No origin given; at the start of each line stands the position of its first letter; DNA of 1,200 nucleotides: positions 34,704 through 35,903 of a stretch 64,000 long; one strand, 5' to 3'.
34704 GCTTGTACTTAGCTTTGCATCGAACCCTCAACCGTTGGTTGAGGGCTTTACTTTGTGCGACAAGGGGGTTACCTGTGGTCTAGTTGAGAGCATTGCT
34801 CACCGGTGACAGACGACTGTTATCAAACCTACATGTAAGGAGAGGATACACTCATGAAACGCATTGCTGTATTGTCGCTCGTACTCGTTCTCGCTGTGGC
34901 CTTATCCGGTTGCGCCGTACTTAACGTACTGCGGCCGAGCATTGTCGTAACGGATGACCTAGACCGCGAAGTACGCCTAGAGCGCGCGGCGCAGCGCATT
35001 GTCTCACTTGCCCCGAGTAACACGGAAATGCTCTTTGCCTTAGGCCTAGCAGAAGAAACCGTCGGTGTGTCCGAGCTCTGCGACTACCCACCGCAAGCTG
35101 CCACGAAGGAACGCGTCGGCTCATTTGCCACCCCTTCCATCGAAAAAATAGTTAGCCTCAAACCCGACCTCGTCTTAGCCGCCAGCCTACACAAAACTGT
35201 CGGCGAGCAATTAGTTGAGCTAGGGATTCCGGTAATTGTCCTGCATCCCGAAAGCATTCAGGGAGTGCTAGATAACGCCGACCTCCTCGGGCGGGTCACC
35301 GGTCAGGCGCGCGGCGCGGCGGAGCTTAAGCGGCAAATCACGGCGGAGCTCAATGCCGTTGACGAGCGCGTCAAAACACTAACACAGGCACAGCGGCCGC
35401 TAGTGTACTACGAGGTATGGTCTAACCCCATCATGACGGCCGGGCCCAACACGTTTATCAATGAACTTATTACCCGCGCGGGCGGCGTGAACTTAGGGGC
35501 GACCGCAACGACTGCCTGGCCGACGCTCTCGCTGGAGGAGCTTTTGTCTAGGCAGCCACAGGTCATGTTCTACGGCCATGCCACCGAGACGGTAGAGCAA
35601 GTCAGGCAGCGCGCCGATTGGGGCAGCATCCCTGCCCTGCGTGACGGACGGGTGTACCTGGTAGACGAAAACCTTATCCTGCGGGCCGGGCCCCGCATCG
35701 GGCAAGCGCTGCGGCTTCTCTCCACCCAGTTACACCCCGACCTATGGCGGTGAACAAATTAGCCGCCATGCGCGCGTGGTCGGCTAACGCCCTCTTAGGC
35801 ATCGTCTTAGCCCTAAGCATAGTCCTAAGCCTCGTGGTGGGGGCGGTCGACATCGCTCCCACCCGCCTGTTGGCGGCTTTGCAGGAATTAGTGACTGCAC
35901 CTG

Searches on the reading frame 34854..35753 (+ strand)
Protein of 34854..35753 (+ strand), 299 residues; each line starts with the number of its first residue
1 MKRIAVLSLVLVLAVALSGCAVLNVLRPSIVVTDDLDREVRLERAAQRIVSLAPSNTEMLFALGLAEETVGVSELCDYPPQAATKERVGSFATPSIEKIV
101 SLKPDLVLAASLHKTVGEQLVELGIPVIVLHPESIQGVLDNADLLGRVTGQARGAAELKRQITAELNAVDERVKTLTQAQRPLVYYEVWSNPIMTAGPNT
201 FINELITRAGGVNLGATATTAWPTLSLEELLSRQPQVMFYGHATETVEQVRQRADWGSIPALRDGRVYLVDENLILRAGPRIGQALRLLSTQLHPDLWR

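Call 12: search_protein_families(library=pfam, proteins=[window:34854-35753:+], max_evalue=0.01)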
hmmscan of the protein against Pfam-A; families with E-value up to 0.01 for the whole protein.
window:34854-35753:+ (299 aa): 1 family
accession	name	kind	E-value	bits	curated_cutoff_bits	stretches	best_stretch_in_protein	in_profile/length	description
PF01497.23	Peripla_BP_2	-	1.9e-37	129.4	27.5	1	49-273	1-234/235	Periplasmic binding protein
